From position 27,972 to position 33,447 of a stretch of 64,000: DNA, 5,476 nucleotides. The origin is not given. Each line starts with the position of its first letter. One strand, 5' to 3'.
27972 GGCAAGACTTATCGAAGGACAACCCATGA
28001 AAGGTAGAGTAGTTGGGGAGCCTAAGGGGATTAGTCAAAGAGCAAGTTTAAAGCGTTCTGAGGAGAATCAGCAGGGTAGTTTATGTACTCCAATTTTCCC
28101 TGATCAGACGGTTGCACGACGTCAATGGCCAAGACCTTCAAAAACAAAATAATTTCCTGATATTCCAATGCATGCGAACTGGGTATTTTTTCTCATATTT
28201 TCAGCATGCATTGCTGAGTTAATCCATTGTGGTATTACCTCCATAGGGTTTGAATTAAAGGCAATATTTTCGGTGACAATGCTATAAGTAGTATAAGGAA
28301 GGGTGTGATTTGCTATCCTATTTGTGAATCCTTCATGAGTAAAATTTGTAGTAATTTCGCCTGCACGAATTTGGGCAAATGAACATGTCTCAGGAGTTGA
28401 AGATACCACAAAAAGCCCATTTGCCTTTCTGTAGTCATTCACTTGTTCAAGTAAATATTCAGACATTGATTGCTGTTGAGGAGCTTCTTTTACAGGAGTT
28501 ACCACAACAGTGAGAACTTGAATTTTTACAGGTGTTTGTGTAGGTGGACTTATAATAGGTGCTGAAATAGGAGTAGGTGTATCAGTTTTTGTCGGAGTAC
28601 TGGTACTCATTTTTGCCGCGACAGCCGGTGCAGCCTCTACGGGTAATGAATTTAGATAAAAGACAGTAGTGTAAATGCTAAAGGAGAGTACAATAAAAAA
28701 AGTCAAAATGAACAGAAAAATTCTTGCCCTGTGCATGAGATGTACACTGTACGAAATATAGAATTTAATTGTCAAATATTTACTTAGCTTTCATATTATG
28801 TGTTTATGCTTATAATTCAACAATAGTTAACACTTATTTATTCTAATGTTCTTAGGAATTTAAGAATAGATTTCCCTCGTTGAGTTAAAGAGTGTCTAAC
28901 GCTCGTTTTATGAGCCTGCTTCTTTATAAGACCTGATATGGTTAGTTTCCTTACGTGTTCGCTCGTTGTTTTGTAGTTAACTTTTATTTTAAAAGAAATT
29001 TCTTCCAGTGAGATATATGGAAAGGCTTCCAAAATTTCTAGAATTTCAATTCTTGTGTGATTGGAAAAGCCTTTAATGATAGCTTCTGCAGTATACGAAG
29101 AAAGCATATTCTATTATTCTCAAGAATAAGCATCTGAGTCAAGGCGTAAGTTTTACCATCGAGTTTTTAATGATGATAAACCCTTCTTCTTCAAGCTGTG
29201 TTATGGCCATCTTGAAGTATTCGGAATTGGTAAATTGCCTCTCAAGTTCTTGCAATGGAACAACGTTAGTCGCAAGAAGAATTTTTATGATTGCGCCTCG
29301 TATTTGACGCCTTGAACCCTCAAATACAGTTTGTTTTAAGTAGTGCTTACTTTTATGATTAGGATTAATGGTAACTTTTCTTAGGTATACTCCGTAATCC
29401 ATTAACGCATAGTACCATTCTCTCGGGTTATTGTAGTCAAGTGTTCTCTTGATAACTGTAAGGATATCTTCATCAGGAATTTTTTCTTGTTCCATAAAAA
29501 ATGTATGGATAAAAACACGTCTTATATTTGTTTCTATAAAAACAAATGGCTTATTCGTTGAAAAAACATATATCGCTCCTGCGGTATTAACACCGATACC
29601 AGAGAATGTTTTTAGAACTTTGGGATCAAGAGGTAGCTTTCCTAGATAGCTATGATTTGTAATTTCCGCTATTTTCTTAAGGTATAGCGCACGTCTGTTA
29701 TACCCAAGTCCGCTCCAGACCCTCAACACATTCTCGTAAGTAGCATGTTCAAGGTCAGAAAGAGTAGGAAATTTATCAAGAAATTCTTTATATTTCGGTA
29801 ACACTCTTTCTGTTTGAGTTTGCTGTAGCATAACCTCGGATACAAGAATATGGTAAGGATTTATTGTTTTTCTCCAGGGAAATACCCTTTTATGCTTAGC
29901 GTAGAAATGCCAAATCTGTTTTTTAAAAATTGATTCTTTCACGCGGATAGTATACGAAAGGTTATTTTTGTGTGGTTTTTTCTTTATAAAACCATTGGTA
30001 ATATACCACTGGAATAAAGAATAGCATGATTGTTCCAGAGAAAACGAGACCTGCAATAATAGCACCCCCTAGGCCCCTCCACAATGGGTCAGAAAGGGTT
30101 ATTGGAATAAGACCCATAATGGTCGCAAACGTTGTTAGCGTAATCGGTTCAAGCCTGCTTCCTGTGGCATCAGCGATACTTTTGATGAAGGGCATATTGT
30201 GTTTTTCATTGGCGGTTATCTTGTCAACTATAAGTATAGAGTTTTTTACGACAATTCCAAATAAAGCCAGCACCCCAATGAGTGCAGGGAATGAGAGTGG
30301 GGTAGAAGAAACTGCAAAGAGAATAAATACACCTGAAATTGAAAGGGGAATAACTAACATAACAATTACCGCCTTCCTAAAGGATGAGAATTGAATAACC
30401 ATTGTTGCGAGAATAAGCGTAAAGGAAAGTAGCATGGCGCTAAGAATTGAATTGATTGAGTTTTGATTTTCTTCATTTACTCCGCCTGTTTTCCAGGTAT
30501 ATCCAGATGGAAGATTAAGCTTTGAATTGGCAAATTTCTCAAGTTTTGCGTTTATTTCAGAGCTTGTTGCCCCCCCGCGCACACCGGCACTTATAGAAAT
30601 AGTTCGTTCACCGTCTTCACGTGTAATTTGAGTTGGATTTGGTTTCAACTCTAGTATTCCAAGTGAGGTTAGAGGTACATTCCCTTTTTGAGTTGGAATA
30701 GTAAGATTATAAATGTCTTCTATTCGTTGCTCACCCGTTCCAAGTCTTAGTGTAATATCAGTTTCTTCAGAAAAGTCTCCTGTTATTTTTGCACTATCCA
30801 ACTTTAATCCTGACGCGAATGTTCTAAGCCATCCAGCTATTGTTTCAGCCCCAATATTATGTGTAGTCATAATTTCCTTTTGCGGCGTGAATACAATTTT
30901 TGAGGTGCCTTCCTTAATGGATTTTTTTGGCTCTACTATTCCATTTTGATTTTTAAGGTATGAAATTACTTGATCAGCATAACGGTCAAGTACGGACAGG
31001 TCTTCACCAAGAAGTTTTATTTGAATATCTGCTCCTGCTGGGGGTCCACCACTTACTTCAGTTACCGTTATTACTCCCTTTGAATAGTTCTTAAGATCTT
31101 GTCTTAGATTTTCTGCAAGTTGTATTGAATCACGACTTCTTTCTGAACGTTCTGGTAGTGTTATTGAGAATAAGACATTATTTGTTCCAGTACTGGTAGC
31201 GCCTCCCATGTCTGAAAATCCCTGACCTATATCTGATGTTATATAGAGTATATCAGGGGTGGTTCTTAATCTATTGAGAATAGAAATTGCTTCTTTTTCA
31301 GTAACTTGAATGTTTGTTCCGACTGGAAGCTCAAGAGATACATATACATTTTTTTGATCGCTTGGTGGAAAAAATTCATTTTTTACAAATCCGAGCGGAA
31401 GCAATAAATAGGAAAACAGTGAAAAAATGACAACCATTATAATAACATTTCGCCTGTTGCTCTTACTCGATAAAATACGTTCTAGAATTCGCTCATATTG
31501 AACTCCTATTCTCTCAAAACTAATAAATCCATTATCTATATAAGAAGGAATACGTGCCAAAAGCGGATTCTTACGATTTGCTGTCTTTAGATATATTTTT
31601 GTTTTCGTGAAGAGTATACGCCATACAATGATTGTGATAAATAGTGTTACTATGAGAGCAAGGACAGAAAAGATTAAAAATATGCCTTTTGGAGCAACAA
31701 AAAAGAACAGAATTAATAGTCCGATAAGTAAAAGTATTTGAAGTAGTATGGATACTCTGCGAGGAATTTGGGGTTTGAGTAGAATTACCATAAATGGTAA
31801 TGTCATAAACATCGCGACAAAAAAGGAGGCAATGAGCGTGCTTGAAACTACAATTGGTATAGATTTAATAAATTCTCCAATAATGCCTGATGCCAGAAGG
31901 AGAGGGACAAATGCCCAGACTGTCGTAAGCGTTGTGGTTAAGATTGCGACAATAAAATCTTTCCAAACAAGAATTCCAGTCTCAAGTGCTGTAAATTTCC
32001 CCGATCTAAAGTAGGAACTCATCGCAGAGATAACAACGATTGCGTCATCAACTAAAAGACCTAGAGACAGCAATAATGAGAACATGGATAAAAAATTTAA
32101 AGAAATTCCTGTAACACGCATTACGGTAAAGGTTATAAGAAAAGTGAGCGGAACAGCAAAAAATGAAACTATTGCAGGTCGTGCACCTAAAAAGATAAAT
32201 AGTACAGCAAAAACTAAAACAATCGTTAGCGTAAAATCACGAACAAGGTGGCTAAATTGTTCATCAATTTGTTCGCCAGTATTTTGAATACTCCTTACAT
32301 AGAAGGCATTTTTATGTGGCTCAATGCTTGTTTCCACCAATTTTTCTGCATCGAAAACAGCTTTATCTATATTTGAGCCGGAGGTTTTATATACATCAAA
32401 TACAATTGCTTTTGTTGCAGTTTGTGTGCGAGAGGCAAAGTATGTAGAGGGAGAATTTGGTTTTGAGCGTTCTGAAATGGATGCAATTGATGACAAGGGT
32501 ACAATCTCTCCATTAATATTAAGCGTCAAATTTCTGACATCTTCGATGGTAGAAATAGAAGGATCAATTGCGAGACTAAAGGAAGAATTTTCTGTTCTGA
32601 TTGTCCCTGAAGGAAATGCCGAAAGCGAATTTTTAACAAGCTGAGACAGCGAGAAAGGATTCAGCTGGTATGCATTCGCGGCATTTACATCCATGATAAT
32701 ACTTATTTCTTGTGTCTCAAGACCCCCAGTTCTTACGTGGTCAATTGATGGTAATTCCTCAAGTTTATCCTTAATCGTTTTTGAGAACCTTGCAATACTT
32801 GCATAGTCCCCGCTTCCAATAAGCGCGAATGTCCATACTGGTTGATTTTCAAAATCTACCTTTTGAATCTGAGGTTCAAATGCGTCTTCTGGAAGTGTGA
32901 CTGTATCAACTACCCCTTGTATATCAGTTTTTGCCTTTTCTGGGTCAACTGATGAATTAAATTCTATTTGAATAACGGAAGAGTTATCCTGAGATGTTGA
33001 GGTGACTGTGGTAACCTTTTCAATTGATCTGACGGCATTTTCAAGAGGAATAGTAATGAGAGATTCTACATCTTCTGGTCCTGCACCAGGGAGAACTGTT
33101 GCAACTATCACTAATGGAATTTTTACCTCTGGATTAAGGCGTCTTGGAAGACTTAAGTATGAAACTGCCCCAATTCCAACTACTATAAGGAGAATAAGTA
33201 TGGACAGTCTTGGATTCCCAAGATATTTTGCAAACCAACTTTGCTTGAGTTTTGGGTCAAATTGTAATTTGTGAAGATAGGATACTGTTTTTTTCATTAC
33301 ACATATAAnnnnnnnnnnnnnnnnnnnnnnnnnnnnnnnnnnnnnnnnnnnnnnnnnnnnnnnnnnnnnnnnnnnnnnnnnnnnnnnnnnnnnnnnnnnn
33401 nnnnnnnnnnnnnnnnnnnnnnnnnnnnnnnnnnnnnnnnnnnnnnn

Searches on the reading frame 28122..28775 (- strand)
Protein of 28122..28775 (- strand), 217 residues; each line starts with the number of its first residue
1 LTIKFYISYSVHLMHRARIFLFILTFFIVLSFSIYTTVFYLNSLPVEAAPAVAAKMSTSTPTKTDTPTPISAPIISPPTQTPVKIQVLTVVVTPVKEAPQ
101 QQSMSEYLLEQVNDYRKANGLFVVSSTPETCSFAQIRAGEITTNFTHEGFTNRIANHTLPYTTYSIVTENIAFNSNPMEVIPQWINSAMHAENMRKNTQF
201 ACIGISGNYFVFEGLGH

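Call 20: search_protein_families(library=pfam, proteins=[window:28122-28775:-], max_evalue=0.001)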
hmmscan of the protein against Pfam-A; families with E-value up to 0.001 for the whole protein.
window:28122-28775:- (217 aa): 1 family
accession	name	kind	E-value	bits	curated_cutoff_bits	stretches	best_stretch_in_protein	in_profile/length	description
PF00188.32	CAP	-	0.0001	23.6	21.1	1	109-202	1-100/117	Cysteine-rich secretory protein family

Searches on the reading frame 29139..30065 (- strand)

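Call 81: search_protein_families(library=pfam, proteins=[window:29139-30065:-], max_evalue=0.001)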
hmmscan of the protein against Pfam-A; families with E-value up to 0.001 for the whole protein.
window:29139-30065:- (308 aa): 1 family
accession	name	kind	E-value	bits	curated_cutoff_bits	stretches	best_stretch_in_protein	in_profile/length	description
PF00730.31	HhH-GPD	-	3.7e-16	59.9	26.2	1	75-195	1-93/108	HhH-GPD superfamily base excision DNA repair protein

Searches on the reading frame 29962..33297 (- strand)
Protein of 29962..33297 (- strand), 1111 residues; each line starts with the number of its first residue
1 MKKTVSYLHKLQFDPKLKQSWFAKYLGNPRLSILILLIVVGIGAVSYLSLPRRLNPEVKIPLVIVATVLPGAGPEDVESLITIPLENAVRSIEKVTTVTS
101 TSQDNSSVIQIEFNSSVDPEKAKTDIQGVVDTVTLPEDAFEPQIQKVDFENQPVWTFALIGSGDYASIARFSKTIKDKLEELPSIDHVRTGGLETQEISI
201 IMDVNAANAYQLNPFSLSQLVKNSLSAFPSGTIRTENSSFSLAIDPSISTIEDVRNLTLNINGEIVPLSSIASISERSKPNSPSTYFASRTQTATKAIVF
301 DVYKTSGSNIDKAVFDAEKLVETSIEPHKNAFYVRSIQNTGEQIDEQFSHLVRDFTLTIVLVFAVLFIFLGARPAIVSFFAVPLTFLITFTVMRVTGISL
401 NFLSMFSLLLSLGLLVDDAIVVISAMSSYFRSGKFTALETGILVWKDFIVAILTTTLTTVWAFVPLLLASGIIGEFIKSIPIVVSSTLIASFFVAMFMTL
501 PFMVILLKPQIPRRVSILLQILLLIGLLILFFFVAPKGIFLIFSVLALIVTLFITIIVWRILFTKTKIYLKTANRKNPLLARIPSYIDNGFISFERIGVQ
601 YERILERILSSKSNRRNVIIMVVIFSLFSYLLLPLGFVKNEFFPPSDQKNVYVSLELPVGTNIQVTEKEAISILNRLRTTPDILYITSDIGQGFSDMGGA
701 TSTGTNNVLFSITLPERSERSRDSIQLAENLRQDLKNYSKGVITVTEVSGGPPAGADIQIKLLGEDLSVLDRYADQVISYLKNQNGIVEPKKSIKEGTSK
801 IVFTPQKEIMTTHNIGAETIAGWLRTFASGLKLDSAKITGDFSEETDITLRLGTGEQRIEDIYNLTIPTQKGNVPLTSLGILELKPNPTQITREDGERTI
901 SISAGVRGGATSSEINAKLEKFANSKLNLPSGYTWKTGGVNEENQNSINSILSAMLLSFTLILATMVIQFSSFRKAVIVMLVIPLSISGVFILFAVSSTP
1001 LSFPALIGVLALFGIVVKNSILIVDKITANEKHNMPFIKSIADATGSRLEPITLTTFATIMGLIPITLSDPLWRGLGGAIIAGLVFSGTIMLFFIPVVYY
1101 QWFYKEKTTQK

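Call 20: search_protein_families(library=pfam, proteins=[window:29962-33297:-], max_evalue=0.001)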
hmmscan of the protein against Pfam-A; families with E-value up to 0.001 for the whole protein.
window:29962-33297:- (1111 aa): 1 family
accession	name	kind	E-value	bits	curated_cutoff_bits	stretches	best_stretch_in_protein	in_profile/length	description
PF00873.25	ACR_tran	-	1.3e-142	477.1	28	2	30-512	10-495/1021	AcrB/AcrD/AcrF family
